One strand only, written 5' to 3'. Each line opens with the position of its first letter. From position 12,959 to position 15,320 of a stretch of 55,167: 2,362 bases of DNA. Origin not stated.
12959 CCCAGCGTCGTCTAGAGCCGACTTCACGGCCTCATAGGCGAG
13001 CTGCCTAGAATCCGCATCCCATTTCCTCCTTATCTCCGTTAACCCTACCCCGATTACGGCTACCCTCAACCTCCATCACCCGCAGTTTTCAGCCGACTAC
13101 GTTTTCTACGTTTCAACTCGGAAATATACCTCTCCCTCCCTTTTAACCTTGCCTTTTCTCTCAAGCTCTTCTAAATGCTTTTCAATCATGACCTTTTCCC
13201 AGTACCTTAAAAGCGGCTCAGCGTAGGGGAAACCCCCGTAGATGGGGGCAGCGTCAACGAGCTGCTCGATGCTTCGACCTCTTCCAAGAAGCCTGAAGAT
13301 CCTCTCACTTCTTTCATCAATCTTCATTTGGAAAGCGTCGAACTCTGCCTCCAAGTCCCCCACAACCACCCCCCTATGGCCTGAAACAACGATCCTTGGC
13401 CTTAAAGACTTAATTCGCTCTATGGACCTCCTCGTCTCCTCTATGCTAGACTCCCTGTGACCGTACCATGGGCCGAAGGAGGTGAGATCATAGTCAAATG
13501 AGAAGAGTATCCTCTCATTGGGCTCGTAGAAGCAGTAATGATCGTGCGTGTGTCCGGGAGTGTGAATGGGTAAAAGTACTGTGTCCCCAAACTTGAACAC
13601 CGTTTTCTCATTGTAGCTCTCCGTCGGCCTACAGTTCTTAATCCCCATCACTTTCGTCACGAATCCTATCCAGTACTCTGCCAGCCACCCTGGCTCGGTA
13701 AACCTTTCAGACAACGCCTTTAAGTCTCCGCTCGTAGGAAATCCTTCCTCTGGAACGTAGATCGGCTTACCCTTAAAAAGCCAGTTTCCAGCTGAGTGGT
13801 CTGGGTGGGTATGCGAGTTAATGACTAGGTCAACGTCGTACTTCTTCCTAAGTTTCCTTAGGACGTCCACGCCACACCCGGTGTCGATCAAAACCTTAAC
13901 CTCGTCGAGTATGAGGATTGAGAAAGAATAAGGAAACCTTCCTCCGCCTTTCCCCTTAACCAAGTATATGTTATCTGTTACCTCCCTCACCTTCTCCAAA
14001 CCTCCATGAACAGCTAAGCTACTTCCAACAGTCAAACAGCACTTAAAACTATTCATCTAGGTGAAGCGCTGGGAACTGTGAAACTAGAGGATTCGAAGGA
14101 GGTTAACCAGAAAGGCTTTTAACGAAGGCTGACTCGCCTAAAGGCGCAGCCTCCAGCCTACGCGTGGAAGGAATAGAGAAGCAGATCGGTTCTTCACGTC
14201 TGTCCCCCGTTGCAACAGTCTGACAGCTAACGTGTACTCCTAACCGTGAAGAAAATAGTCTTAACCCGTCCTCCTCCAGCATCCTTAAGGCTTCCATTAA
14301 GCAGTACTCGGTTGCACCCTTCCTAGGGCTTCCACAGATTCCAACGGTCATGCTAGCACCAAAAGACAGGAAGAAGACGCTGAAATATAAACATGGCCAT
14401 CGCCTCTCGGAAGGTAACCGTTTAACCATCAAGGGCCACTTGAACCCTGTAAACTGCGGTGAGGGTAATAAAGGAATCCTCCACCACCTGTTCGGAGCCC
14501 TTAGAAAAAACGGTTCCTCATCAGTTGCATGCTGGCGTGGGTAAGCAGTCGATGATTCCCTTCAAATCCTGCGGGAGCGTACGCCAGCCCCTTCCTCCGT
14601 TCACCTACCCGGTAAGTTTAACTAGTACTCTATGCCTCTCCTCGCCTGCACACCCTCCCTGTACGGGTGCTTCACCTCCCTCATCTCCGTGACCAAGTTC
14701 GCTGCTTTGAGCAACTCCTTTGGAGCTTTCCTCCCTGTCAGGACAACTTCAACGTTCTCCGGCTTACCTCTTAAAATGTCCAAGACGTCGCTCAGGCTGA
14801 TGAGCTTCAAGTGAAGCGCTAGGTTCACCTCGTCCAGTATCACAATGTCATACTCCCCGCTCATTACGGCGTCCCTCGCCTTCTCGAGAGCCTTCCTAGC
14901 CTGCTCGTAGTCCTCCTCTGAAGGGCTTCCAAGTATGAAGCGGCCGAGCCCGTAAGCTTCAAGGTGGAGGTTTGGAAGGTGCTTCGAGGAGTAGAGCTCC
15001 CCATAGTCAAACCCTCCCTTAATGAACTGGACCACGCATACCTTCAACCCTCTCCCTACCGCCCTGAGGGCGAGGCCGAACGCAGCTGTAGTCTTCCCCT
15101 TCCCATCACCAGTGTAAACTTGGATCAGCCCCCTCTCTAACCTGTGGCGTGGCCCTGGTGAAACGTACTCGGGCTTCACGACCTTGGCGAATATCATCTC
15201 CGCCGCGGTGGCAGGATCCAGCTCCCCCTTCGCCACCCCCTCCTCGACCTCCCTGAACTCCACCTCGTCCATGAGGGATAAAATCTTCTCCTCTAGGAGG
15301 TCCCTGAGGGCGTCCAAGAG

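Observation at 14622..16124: MeaB G-protein fused in frame to a CobA/BtuR-type adenosyltransferase: candidate one-polypeptide B12 loading machine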

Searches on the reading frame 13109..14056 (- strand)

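Call 6: search_protein_families(library=pfam, proteins=[window:13109-14056:-])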
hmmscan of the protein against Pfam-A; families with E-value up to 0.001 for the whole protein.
window:13109-14056:- (316 aa): 1 family
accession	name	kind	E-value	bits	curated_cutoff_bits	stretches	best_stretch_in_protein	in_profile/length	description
PF00753.33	Lactamase_B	-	2.1e-21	77.2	22.7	1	43-227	5-196/196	Metallo-beta-lactamase superfamily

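Call 47: search_protein_families(library=ncbifam, proteins=[window:13109-14056:-], max_evalue=1e-10)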
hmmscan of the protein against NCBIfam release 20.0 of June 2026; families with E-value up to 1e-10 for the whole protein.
window:13109-14056:- (316 aa): 0 families

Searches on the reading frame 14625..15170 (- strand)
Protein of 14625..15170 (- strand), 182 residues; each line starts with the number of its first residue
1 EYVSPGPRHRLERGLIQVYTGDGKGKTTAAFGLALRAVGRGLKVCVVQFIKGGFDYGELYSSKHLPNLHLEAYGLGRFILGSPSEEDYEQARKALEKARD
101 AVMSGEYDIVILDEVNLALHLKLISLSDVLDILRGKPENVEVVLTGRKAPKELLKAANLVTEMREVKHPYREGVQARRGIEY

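Call 36: search_solved_structures(query=window:14625-15170:-, show_alignments=2, max_evalue=0.001)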
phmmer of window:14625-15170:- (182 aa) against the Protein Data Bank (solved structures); distinct sequences matched with E-value up to 0.001: 2.
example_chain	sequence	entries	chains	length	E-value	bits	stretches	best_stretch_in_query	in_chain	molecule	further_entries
4hut_A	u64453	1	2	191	1.4e-27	100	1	10-182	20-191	Cob(I)yrinic acid a,c-diamide adenosyltransferase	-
1g5r_A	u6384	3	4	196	1.5e-27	100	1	10-182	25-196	COB(I)ALAMIN ADENOSYLTRANSFERASE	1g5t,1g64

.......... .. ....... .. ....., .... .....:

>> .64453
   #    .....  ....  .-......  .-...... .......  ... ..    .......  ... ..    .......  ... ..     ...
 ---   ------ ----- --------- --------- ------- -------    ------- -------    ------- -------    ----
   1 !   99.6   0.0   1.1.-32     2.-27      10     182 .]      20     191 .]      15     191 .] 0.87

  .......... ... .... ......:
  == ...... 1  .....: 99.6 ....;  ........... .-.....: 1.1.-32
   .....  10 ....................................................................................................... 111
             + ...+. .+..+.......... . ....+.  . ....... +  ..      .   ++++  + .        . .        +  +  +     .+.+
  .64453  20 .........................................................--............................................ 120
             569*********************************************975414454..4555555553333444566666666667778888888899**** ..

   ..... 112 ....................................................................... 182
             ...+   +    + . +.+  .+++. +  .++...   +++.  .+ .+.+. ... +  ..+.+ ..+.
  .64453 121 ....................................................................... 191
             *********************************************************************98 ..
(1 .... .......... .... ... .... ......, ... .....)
